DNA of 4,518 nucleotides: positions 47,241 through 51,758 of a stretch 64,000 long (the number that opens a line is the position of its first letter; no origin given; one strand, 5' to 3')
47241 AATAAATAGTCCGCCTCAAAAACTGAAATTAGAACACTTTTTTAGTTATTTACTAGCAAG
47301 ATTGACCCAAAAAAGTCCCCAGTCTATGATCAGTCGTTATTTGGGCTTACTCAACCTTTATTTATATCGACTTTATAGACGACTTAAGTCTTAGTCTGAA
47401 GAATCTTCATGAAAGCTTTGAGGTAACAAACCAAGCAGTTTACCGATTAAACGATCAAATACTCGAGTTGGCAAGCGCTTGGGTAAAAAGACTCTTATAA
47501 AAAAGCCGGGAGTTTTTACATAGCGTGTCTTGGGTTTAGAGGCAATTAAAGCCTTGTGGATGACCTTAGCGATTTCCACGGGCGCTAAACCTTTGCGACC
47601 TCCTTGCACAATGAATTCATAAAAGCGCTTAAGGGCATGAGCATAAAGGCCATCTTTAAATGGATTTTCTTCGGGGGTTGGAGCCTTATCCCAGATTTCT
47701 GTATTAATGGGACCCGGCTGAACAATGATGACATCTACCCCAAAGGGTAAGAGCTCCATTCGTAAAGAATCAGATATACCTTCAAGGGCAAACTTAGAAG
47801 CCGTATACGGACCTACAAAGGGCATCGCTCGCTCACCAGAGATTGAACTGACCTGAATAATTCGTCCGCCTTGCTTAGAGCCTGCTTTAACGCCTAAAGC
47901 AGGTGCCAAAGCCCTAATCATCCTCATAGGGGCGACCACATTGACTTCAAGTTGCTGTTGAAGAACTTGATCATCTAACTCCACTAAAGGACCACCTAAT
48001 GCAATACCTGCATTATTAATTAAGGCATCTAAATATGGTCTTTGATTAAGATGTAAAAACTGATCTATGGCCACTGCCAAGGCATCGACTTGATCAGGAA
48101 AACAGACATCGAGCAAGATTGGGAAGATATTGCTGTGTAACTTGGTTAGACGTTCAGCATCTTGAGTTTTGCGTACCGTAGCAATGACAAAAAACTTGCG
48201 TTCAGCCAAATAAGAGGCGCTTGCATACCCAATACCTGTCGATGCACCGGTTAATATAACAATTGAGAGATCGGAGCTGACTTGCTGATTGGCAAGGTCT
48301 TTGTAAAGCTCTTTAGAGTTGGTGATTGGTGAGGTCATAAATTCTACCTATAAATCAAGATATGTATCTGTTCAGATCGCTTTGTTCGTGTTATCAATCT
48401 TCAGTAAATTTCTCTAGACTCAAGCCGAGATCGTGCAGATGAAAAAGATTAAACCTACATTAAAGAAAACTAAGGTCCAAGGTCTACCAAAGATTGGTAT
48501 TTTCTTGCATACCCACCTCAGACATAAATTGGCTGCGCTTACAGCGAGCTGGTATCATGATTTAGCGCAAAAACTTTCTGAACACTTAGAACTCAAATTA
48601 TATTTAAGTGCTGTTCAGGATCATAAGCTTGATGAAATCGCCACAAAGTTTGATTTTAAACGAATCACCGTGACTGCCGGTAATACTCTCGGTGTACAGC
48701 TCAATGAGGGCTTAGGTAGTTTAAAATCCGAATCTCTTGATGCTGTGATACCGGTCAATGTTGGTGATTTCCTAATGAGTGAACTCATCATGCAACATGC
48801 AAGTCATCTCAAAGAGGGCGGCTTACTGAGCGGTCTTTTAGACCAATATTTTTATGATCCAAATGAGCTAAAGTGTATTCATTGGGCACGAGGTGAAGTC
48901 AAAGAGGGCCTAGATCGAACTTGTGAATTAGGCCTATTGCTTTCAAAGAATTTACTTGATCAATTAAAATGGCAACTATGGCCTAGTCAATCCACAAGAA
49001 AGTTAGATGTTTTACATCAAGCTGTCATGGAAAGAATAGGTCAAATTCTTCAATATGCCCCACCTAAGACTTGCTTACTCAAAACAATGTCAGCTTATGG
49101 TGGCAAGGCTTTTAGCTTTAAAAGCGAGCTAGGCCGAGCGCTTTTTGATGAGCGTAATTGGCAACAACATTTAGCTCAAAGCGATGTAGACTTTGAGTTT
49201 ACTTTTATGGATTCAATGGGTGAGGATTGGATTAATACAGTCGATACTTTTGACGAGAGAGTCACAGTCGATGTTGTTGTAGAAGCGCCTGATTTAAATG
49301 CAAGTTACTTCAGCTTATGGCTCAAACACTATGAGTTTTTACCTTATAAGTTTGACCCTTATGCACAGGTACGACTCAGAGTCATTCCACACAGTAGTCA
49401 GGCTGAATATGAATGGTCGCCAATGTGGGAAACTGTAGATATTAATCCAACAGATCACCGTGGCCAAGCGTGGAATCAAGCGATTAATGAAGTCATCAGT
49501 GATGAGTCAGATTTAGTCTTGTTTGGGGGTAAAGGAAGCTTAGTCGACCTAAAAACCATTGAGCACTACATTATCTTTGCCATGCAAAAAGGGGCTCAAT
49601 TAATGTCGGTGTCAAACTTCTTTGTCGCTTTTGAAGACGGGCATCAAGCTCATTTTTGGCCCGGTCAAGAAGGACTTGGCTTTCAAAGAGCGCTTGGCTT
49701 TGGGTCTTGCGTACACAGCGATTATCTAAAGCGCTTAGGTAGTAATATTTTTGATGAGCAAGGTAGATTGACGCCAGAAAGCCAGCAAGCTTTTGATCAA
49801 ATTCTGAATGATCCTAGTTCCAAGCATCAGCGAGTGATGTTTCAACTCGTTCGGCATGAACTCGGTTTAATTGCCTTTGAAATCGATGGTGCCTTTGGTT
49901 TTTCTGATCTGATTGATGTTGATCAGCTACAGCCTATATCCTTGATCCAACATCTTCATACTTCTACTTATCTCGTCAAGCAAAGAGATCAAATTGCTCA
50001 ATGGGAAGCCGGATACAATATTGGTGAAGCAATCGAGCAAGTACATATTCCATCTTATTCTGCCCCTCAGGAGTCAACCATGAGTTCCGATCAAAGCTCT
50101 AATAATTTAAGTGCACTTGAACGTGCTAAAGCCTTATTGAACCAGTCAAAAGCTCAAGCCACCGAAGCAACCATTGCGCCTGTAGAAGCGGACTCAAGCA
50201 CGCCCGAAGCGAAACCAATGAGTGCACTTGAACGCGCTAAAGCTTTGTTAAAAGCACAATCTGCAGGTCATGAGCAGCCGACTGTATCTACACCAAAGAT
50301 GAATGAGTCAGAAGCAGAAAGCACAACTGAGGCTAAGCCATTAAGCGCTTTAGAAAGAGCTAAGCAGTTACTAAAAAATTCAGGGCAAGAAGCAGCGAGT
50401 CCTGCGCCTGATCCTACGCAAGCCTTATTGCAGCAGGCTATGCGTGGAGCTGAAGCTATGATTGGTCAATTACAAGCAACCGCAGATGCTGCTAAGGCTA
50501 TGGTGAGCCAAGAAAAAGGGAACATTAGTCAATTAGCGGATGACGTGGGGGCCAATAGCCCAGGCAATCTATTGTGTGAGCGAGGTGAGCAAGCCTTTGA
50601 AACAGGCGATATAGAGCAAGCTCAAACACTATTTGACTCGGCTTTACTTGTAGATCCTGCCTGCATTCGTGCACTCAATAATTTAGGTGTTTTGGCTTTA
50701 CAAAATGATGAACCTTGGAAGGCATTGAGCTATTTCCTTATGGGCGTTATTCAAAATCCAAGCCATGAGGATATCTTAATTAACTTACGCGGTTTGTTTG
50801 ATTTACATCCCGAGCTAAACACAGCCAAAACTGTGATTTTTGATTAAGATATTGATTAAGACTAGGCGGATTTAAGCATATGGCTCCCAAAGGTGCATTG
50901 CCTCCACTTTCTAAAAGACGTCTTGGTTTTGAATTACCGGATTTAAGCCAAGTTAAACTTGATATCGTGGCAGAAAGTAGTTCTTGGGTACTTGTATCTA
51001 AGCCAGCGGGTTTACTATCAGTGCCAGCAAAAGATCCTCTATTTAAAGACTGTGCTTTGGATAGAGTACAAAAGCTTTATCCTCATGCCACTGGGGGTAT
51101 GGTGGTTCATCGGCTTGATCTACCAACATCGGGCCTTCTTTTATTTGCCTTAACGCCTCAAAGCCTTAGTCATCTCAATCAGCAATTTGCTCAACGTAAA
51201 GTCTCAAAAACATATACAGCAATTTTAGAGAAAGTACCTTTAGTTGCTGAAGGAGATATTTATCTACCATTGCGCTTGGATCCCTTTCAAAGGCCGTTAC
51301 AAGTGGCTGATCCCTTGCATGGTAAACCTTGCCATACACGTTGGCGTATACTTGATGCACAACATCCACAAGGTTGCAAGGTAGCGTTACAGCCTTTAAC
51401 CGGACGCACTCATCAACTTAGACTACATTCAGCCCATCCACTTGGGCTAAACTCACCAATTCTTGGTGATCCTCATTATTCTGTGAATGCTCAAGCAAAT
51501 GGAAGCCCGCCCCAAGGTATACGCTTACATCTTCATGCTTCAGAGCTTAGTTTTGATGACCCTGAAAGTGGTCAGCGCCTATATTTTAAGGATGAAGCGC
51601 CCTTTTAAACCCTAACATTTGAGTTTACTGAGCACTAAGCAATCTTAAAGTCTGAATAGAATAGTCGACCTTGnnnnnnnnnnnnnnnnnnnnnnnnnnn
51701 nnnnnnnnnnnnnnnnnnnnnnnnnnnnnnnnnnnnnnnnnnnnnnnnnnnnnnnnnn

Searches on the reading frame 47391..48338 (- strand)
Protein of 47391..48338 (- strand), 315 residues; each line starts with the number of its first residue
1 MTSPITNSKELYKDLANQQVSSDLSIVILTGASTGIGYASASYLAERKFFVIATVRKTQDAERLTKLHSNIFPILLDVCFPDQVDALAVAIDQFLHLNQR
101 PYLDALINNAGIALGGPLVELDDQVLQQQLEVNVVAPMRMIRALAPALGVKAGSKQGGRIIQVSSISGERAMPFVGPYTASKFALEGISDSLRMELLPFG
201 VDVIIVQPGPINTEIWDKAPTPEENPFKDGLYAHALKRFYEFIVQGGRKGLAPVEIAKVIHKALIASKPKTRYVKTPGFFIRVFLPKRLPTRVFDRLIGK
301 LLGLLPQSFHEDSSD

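Call 6: search_protein_families(library=pfam, proteins=[window:47391-48338:-], max_evalue=0.001)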
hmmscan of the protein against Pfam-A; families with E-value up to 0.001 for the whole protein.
window:47391-48338:- (315 aa): 3 families
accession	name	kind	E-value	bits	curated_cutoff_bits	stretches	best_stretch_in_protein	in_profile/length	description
PF00106.31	adh_short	-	3.8e-40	137.9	26.6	1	26-220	2-191/195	short chain dehydrogenase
PF13561.12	adh_short_C2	-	1.1e-27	97.6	27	1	31-223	1-188/236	Enoyl-(Acyl carrier protein) reductase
PF08659.16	KR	-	0.00069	20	22.6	0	26-193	2-164/180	KR domain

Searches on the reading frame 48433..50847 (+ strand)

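Call 6: search_protein_families(library=pfam, proteins=[window:48433-50847:+], max_evalue=0.001)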
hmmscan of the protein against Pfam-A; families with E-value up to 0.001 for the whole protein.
window:48433-50847:+ (804 aa): 2 families
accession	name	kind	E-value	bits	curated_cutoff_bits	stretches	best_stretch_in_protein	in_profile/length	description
PF00515.34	TPR_1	-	3.8e-05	23.8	27.8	0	746-777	2-33/34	Tetratricopeptide repeat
PF13432.12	TPR_16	-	8.2e-05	23.4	32.7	1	717-776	3-62/65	Tetratricopeptide repeat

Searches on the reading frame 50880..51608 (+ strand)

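Call 6: search_protein_families(library=pfam, proteins=[window:50880-51608:+], max_evalue=0.001)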
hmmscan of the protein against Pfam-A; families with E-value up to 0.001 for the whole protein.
window:50880-51608:+ (242 aa): 1 family
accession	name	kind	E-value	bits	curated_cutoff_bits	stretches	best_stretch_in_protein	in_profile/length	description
PF00849.27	PseudoU_synth_2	-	4.1e-28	98.9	26.8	1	36-186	2-152/152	RNA pseudouridylate synthase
